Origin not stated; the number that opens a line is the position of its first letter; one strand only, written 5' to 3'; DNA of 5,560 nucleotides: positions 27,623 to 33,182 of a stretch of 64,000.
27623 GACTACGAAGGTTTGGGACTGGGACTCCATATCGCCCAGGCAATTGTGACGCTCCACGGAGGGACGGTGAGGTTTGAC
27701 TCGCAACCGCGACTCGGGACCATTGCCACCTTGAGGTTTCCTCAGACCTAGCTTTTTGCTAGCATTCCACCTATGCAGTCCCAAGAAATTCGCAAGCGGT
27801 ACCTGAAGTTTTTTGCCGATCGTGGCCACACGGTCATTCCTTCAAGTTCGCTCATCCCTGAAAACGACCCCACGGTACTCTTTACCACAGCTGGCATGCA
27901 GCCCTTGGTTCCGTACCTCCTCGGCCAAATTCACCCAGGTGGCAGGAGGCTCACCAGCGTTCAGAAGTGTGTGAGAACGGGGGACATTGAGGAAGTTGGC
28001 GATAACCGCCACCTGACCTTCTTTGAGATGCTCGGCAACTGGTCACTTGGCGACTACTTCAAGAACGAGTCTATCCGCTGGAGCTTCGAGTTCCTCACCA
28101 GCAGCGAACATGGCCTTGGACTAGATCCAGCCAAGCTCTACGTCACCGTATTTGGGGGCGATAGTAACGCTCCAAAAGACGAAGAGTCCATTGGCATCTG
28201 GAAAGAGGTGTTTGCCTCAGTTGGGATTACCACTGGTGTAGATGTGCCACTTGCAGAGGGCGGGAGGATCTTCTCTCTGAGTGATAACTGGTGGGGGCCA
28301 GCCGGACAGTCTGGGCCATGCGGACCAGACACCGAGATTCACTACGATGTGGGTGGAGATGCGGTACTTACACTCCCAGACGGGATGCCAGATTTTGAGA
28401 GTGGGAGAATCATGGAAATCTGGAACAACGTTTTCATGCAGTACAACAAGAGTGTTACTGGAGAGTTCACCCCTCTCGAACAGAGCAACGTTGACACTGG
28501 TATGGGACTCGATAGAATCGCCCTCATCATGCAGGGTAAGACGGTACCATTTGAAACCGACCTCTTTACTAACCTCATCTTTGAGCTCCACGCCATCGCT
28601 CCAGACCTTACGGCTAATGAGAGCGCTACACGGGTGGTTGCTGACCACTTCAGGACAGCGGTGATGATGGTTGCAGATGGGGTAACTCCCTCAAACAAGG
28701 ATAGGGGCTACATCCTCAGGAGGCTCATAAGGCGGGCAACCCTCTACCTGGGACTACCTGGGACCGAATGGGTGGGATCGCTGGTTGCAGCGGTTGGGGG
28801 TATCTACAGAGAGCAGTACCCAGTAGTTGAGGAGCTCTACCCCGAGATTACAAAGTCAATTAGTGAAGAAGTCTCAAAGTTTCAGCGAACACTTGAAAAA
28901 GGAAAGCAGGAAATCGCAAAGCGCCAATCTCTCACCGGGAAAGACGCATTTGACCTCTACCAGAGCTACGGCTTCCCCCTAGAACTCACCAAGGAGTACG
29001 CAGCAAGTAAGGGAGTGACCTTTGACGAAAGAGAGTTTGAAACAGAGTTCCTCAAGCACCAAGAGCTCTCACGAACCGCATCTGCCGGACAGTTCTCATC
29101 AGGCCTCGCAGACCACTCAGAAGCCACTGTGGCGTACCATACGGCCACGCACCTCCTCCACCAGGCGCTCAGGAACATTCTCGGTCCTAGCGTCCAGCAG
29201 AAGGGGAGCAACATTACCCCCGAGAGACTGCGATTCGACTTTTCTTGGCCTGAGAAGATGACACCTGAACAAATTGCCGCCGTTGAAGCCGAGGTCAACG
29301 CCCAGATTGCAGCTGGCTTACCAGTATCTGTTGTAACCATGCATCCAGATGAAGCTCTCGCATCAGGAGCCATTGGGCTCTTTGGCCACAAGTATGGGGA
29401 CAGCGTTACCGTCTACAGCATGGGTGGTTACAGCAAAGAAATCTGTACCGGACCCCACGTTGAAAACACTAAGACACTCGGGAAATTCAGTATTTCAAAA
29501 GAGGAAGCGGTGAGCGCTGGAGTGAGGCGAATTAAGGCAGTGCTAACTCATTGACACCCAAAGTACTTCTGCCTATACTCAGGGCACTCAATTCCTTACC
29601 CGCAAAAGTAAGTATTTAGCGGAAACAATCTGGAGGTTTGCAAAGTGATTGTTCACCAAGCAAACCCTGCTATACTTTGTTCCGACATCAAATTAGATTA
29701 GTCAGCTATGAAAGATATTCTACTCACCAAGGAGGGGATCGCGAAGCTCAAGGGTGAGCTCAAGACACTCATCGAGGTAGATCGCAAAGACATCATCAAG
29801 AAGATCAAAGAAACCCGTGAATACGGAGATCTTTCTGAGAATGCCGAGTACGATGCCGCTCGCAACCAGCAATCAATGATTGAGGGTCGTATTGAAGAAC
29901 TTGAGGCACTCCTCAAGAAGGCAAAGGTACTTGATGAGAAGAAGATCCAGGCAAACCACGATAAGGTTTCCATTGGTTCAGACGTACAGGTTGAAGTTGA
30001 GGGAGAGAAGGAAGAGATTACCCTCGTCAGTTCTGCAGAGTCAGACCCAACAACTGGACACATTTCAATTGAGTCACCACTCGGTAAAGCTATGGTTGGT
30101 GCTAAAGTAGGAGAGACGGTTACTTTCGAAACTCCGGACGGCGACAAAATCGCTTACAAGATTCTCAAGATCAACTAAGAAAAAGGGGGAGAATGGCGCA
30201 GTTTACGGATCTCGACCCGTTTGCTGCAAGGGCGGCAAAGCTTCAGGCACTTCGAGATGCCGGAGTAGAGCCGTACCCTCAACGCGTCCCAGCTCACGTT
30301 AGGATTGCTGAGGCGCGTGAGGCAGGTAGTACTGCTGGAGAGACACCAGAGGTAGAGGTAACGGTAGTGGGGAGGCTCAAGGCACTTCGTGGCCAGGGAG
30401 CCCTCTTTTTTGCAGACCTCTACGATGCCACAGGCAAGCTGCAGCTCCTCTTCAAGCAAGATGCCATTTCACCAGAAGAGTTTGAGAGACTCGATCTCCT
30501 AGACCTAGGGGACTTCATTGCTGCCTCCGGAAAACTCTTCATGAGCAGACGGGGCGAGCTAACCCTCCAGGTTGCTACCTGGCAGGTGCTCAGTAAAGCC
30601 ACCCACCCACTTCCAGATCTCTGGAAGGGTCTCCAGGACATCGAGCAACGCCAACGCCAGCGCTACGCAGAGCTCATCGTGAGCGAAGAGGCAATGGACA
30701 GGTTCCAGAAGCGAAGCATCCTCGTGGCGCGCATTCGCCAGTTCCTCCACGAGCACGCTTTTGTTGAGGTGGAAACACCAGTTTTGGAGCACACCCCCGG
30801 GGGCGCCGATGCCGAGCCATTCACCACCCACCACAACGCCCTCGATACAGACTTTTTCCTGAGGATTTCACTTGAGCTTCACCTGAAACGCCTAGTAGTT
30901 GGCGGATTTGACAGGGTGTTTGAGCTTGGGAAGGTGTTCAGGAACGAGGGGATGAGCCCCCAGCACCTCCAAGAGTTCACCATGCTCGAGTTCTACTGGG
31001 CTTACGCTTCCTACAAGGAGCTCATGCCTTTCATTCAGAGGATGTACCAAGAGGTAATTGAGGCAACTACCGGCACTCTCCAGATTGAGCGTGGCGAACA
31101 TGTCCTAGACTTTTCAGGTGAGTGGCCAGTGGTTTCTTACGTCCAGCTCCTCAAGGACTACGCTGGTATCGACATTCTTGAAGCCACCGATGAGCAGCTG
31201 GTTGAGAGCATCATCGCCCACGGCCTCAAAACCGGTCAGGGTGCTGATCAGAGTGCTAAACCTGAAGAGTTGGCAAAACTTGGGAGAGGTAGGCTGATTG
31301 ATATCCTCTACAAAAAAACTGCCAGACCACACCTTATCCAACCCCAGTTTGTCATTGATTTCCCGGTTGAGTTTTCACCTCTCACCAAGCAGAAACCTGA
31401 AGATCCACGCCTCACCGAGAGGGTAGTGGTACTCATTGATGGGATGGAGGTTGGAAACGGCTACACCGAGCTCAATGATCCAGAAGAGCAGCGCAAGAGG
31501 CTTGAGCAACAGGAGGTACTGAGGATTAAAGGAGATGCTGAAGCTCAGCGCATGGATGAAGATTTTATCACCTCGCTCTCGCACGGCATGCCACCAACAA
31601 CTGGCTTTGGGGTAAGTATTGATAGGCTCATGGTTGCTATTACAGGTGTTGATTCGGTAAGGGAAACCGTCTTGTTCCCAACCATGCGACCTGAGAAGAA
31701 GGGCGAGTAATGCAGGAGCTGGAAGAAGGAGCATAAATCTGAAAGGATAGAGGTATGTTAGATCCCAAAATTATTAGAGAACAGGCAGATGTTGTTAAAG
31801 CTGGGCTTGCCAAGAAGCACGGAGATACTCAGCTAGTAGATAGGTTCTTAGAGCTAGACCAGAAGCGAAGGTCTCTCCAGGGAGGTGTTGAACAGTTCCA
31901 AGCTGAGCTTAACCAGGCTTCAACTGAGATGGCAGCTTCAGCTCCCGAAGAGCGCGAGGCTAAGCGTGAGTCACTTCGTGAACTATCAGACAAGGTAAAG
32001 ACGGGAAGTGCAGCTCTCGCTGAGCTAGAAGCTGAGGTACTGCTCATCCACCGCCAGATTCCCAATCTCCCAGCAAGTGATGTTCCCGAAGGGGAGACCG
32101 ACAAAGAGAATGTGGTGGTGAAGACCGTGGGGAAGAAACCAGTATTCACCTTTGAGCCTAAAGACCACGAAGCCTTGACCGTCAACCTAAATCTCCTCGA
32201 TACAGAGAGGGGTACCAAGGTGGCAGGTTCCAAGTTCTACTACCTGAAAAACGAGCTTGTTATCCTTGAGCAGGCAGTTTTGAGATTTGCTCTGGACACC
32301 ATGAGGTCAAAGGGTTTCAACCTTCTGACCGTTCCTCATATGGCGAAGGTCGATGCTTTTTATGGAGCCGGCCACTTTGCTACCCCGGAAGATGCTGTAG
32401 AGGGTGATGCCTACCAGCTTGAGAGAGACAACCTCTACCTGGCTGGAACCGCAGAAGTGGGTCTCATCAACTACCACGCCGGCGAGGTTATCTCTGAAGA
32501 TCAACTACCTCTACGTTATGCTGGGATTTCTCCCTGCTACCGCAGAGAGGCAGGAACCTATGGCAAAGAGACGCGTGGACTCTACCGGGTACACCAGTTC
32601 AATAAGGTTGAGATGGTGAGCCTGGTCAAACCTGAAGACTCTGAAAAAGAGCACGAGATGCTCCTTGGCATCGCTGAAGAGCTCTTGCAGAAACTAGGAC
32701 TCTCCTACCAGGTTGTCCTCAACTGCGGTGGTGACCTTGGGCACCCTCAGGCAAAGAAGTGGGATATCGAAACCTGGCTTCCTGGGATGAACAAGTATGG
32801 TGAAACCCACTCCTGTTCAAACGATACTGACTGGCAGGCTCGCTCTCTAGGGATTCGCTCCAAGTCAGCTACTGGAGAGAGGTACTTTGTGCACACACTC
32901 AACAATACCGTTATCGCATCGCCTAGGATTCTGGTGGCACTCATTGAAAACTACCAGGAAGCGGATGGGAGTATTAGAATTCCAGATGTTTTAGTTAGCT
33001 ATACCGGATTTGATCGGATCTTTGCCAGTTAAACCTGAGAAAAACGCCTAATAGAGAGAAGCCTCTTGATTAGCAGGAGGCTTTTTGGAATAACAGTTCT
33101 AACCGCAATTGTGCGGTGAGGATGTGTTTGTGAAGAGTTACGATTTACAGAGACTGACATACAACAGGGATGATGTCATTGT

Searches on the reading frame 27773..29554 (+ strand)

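Call 12: search_protein_families(library=pfam, proteins=[window:27773-29554:+], max_evalue=0.001)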
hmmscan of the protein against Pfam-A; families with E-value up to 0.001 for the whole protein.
window:27773-29554:+ (593 aa): 2 families
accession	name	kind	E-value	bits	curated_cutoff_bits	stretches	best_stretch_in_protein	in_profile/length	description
PF01411.24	tRNA-synt_2c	-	1.1e-122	410.8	30.3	1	5-456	1-449/552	tRNA synthetases class II (A)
PF07973.19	tRNA_SAD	-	7e-14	52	24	1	545-587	1-43/44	Threonyl and Alanyl tRNA synthetase second additional domain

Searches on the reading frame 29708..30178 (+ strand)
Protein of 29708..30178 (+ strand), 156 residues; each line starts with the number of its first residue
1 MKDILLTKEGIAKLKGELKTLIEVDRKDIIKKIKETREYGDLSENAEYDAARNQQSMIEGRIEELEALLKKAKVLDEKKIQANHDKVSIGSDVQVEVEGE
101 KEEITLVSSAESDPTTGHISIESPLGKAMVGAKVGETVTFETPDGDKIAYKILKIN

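Call 33: search_protein_families(library=pfam, proteins=[window:29708-30178:+], max_evalue=0.001)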
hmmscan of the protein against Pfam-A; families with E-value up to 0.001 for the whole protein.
window:29708-30178:+ (156 aa): 2 families
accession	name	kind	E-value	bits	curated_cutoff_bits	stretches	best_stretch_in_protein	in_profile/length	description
PF03449.20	GreA_GreB_N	-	1.4e-27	96.1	24.5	1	4-74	1-71/71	Transcription elongation factor, N-terminal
PF01272.25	GreA_GreB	-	2.1e-25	88.9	26.9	1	83-156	2-76/77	Transcription elongation factor, GreA/GreB, C-term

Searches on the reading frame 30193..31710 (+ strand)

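Call 33: search_protein_families(library=pfam, proteins=[window:30193-31710:+], max_evalue=0.001)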
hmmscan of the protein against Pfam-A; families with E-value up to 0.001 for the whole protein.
window:30193-31710:+ (505 aa): 3 families
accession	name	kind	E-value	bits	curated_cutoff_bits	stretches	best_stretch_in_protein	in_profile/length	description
PF00152.25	tRNA-synt_2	-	7.8e-79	265.4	25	1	150-498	2-307/308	tRNA synthetases class II (D, K and N)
PF01336.31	tRNA_anti-codon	-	2.2e-13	50.4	27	1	56-133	1-75/75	OB-fold nucleic acid binding domain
PF01409.25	tRNA-synt_2d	-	0.00041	20.3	19.8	0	241-292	104-157/246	tRNA synthetases class II core domain (F)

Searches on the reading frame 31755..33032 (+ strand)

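Call 33: search_protein_families(library=pfam, proteins=[window:31755-33032:+], max_evalue=0.001)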
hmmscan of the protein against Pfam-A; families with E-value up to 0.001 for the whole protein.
window:31755-33032:+ (425 aa): 2 families
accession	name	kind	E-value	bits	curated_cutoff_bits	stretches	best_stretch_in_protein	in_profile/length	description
PF00587.30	tRNA-synt_2b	-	1.6e-35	123.3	29.3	1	222-400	3-179/179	tRNA synthetase class II core domain (G, H, P, S and T)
PF02403.27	Seryl_tRNA_N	-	2.7e-24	85.9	28.2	1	1-106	1-108/108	Seryl-tRNA synthetase N-terminal domain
